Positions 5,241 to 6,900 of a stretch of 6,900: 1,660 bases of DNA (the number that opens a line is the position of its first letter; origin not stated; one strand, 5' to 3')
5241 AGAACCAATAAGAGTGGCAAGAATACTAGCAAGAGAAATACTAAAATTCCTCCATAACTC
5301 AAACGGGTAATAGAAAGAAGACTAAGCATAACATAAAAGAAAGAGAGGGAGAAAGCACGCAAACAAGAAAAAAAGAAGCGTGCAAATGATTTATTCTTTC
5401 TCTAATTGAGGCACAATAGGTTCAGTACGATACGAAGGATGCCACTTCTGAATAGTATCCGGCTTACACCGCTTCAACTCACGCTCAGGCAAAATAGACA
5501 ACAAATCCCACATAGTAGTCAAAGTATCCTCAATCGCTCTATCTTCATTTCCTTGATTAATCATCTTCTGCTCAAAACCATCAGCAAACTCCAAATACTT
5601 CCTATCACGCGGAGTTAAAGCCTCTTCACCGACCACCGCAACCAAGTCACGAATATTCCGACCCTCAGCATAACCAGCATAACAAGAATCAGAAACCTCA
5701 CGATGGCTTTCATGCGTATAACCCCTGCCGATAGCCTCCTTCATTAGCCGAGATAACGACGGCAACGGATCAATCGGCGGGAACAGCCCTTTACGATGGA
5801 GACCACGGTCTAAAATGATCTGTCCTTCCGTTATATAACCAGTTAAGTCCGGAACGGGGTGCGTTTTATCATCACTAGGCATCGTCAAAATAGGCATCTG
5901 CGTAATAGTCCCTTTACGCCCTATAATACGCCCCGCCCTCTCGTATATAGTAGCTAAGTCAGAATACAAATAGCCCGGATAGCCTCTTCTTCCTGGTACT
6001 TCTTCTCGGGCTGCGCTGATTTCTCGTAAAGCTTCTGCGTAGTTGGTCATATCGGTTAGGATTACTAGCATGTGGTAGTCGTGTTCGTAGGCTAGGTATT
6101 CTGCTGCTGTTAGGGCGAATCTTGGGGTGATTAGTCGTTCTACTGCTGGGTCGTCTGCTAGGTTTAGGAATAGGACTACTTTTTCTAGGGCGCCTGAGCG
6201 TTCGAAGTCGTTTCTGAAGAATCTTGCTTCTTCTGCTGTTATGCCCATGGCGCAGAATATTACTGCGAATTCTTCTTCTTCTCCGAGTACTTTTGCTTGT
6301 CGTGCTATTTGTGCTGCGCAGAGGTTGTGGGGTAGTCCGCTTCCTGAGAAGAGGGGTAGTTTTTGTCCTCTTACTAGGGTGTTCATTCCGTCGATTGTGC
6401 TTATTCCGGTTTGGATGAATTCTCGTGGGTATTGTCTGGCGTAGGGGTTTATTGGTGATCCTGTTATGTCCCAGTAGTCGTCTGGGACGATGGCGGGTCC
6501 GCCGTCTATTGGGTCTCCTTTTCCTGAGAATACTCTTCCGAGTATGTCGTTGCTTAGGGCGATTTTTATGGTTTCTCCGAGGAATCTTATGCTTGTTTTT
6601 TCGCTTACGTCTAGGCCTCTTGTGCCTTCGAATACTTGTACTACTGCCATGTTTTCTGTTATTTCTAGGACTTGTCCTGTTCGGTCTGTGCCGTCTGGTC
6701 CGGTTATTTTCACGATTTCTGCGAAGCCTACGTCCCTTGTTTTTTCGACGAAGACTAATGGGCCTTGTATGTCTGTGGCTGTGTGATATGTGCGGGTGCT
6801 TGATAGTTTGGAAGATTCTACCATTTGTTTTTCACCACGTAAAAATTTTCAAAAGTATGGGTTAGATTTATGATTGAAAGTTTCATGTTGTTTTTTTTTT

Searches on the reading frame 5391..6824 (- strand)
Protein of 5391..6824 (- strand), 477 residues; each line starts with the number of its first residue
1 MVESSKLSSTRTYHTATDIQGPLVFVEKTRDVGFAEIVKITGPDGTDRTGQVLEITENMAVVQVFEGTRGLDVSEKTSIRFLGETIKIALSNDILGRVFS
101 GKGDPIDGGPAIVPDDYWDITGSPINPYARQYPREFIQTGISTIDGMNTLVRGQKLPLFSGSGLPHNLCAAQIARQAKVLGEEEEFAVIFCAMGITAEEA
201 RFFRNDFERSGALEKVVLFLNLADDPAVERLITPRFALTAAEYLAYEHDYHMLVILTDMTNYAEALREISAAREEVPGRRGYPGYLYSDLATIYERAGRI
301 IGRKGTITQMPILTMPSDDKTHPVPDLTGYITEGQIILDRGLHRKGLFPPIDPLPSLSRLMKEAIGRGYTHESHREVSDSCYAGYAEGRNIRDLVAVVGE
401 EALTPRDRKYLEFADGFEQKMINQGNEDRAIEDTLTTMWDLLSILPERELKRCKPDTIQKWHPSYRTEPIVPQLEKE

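Call 10: search_protein_families(library=pfam, proteins=[window:5391-6824:-])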
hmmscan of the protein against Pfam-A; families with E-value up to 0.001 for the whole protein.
window:5391-6824:- (477 aa): 3 families
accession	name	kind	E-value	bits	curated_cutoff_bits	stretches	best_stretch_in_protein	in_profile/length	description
PF00006.31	ATP-synt_ab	-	1.5e-75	253.9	29.5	1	140-358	1-213/213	ATP synthase alpha/beta family, nucleotide-binding domain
PF22919.1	ATP-synt_VA_C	-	9.6e-26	90.2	24.7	1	364-461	2-100/101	C-terminal domain of V and A type ATP synthase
PF02874.29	ATP-synt_ab_N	-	4.5e-12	46.7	20.9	1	18-83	3-69/69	ATP synthase alpha/beta family, beta-barrel domain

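Call 11: find_related_loci(query=window:5391-6824:-, collection=genome_contigs, flank=8000)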
Query window:5391-6824:- (477 aa) in genome_contigs; peptide patterns used: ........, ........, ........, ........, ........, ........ (x = any residue, [..] = any of these).
600 stretches matched a pattern (row limit reached: there are more); 594 encode a relative of the query (tblastn E <= 1e-3); the best 80 are kept; 80 distinct loci.
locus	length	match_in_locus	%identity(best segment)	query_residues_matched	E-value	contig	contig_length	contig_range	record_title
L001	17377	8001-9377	67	2-461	0e+0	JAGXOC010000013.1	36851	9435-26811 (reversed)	MAG: Candidatus Thorarchaeota archaeon isolate bin66 NODE_13_length_36851_cov_19.284712, whole genome shotgun sequence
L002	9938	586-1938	65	11-461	0e+0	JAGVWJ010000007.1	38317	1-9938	Candidatus Micrarchaeota archaeon isolate RIFCSPLOWO2_12_FULL_37_11 rifcsplowo2_12_scaffold_1620, whole genome shotgun s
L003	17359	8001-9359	66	9-461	0e+0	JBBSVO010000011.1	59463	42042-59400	MAG: Candidatus Micrarchaeota archaeon isolate H52-bin163_1 H52_bin163_1_000000000011, whole genome shotgun sequence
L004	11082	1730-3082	63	11-461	0e+0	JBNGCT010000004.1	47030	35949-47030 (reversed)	MAG: Thermovirgaceae bacterium isolate E05-007 bin76_IDBA_re-assembly_contigs.fa-4, whole genome shotgun sequence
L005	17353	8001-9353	64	11-461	0e+0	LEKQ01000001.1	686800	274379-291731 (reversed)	MAG: bacterium GBS-1 isolate GBS-1 2615921476, whole genome shotgun sequence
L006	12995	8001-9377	61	6-464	0e+0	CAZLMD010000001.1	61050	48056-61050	MAG TPA_asm: uncultured Atribacterota bacterium isolate binchicken_co39_261 genome assembly, contig: NODE_1073_length_61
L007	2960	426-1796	61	7-463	0e+0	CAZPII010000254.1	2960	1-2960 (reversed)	MAG TPA_asm: uncultured Atribacterota bacterium isolate SRP141376_co2_321 genome assembly, contig: NODE_49849_length_296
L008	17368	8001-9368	61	6-461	0e+0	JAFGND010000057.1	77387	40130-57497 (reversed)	MAG: Candidatus Coatesbacteria bacterium isolate Zod_Metabat.53 k87_8172925, whole genome shotgun sequence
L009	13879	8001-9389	61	7-469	0e+0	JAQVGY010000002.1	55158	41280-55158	MAG: Atribacterota bacterium isolate STE_193 NODE_986_length_55158_cov_24.530083_Sandtown_E, whole genome shotgun sequen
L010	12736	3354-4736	59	1-461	0e+0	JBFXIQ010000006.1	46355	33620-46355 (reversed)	MAG: Synergistaceae bacterium isolate CA_2019_TPIn_31 NODE_2451_length_46355_cov_22.809336_TPIn, whole genome shotgun se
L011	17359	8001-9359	61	11-463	0e+0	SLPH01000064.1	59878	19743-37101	MAG: Syntrophomonadaceae bacterium isolate CSSed165cm_49 CSSed16-5cm-352, whole genome shotgun sequence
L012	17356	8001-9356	62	11-462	0e+0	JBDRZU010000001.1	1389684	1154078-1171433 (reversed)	MAG: candidate division WOR-3 bacterium isolate SRBZ-2_201901_bins_139 SRBZ-2_201901_bins_139_scaffold_1, whole genome s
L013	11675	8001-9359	62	11-463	0e+0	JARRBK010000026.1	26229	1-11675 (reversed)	MAG: Tepidanaerobacteraceae bacterium isolate DJKA105_NP-J24_bin.10 scaffold_373, whole genome shotgun sequence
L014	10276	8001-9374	61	11-468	0e+0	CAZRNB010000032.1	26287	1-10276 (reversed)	MAG TPA_asm: uncultured Pirellulales bacterium isolate binchicken_co189_487 genome assembly, contig: NODE_1513_length_26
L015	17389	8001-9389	61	4-466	0e+0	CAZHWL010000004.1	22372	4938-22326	MAG TPA_asm: uncultured Candidatus Bathyarchaeia archaeon isolate SRP080215_co1_134 genome assembly, contig: NODE_1167_l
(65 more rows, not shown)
